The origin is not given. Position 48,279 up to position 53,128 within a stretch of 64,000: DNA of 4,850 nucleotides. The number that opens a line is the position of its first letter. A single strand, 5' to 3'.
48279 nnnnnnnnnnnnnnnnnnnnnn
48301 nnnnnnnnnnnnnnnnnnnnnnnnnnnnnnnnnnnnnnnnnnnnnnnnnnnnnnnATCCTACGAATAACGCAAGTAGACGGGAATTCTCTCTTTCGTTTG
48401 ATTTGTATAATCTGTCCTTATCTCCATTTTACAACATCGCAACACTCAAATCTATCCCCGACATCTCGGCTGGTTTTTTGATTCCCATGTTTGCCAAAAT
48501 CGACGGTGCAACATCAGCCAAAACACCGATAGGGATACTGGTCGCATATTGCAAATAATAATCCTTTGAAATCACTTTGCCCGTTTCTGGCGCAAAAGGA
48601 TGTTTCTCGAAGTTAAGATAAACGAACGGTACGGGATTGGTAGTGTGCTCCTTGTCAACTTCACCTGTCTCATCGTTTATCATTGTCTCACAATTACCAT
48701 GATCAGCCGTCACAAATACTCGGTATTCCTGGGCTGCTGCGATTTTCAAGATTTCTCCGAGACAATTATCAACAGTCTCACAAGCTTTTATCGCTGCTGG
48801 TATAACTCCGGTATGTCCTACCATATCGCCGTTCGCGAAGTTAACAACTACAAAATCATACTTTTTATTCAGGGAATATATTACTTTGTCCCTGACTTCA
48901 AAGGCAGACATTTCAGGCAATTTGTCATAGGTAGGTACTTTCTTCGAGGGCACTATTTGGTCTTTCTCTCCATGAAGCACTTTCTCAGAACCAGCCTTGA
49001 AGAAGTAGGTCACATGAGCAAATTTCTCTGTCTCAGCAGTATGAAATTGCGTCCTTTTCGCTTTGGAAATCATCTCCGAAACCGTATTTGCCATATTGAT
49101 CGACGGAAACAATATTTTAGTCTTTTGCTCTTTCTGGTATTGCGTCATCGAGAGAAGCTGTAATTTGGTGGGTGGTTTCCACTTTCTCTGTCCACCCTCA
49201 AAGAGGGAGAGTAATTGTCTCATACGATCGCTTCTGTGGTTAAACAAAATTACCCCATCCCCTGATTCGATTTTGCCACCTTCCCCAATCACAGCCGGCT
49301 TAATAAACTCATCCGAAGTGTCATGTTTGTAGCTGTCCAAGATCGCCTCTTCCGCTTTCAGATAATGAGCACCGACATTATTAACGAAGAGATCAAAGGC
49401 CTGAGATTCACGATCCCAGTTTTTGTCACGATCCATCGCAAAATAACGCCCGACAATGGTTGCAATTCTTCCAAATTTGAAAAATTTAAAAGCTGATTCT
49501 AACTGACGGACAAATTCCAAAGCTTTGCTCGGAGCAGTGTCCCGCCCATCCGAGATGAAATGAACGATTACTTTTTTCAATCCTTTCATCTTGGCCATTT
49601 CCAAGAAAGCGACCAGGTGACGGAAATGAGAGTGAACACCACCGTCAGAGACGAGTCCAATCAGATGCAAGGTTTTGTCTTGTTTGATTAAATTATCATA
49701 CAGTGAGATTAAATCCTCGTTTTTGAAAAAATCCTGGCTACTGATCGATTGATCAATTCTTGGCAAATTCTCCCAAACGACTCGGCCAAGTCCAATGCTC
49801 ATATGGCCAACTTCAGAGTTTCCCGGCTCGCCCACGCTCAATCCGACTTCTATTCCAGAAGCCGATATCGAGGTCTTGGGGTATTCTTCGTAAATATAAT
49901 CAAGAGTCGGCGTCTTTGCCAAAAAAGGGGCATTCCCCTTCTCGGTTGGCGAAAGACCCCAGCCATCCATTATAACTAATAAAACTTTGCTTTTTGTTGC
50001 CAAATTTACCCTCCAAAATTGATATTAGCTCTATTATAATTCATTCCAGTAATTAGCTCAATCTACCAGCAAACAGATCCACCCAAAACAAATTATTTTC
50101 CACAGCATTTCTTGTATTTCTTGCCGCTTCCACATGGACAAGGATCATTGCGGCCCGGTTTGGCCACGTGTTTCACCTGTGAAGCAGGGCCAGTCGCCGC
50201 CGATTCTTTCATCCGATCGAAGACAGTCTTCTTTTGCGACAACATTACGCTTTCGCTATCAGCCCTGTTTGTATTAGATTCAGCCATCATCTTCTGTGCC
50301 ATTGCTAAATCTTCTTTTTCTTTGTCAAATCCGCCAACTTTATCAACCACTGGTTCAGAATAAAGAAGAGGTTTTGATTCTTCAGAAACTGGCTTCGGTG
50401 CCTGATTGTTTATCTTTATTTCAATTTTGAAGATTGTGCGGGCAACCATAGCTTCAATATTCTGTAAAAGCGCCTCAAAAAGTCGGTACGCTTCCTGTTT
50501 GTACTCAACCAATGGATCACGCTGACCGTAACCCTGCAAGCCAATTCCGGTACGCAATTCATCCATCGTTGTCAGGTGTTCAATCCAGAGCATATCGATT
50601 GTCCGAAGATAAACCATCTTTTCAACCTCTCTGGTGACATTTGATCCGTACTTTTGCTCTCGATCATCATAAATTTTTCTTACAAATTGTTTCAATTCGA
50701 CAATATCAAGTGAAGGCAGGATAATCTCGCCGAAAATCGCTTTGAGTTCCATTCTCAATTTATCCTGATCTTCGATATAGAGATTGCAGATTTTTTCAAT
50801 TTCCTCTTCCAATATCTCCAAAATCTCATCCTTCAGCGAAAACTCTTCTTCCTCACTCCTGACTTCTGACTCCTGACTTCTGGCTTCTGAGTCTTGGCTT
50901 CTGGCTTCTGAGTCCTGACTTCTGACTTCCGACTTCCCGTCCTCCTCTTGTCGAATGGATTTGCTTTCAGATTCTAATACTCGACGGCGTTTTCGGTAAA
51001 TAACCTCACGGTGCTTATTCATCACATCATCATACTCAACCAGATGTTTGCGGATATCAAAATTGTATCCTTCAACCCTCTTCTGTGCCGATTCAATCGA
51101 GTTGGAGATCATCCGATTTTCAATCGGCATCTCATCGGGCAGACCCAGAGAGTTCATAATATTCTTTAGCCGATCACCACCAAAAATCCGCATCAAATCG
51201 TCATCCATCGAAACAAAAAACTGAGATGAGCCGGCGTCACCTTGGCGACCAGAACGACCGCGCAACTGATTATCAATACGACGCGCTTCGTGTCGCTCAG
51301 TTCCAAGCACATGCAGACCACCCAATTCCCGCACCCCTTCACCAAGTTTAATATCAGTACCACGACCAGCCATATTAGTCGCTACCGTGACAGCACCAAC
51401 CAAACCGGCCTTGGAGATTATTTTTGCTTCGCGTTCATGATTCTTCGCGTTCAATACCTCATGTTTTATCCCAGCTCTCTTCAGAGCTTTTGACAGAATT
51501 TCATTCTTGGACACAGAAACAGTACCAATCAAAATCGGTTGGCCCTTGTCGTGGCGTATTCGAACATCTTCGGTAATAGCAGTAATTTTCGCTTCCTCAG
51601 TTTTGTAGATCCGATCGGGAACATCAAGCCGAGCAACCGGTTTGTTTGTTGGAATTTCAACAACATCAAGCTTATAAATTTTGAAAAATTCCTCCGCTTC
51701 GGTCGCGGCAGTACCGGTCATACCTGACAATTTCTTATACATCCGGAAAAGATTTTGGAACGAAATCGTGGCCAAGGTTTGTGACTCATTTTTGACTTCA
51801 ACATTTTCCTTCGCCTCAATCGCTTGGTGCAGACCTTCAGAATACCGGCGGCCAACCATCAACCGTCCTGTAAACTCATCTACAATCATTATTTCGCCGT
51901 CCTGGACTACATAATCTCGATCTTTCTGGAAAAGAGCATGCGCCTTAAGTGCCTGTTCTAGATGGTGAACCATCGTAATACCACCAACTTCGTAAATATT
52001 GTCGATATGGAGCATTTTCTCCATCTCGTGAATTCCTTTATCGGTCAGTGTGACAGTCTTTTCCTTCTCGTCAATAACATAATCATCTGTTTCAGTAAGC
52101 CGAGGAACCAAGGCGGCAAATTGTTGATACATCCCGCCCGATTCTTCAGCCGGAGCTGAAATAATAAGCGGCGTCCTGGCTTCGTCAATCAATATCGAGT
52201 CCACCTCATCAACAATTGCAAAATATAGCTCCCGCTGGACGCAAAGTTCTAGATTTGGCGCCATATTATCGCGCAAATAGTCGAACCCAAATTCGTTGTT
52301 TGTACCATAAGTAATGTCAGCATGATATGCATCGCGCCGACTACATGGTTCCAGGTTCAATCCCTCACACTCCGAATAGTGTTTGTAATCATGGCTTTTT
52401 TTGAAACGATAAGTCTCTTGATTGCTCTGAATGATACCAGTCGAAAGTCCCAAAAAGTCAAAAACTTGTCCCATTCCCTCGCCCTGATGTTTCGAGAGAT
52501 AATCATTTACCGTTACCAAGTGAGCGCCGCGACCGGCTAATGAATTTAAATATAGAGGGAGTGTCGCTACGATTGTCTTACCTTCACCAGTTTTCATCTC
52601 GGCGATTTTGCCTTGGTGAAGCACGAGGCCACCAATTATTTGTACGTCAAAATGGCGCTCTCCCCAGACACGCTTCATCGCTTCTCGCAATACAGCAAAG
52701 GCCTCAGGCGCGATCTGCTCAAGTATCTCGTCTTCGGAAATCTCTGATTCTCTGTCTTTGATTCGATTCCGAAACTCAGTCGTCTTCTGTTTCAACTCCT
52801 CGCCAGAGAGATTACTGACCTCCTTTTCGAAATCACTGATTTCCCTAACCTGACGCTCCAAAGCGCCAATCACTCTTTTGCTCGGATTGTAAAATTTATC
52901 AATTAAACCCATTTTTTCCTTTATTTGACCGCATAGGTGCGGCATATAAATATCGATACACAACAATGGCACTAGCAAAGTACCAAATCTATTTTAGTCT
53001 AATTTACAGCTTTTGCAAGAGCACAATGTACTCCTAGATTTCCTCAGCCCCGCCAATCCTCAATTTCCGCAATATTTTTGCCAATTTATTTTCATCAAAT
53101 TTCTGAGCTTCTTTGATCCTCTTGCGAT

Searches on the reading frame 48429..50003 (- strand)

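Call 26: search_protein_families(library=pfam, proteins=[window:48429-50003:-], max_evalue=0.001)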
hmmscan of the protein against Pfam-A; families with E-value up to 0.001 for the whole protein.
window:48429-50003:- (524 aa): 3 families
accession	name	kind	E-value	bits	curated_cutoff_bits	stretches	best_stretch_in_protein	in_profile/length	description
PF06415.18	iPGM_N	-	3.9e-71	239.4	27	1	83-291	1-217/217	BPG-independent PGAM N-terminus (iPGM_N)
PF01676.23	Metalloenzyme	-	1.5e-68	231.5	24.3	1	6-510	2-252/252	Metalloenzyme superfamily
PF01663.27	Phosphodiest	-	1.9e-07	31.4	23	1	325-440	99-224/342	Type I phosphodiesterase / nucleotide pyrophosphatase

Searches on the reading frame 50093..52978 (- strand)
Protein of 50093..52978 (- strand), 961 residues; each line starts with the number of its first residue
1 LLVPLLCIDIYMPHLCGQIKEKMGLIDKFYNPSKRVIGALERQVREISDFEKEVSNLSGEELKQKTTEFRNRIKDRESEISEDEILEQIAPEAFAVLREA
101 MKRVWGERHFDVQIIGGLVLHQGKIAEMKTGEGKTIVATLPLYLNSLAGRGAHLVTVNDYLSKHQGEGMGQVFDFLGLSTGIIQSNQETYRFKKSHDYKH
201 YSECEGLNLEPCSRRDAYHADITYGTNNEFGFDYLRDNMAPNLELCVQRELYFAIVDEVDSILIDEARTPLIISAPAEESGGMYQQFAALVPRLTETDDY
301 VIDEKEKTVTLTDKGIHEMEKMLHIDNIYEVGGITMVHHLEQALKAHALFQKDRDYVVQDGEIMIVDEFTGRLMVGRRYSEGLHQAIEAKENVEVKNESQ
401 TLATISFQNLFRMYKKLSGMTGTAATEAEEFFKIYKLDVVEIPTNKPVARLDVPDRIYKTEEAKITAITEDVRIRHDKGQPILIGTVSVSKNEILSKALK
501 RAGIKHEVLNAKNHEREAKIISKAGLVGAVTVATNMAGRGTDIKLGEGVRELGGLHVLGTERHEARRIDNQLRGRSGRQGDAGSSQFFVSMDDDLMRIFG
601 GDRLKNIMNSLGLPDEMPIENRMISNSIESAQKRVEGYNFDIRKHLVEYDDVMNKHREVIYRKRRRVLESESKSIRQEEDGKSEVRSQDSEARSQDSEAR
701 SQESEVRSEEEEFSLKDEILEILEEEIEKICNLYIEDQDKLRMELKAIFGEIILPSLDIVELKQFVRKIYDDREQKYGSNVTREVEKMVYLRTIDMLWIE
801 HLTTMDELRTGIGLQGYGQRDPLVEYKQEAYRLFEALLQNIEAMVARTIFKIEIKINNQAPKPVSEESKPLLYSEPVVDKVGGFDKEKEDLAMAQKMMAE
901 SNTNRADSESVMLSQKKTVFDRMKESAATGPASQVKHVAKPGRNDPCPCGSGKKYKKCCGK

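Call 26: search_protein_families(library=pfam, proteins=[window:50093-52978:-], max_evalue=0.001)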
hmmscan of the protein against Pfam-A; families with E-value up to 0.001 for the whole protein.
window:50093-52978:- (961 aa): 5 families
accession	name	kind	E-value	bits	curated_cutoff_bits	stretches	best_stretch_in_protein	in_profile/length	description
PF07517.20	SecA_DEAD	-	5.2e-117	390.7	24.6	1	31-431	7-289/290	SecA DEAD-like domain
PF21090.3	P-loop_SecA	-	1.5e-75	253.8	27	2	447-547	1-101/205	SecA P-loop domain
PF07516.18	SecA_SW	-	6.1e-53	180.3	26.7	1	618-852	1-199/200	SecA Wing and Scaffold domain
PF01043.26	SecA_PP_bind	-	1.9e-44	151.2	23.5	1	282-388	4-110/110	SecA preprotein cross-linking domain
PF02810.21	SEC-C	-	7.8e-10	38.9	20.4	1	943-961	1-19/19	SEC-C motif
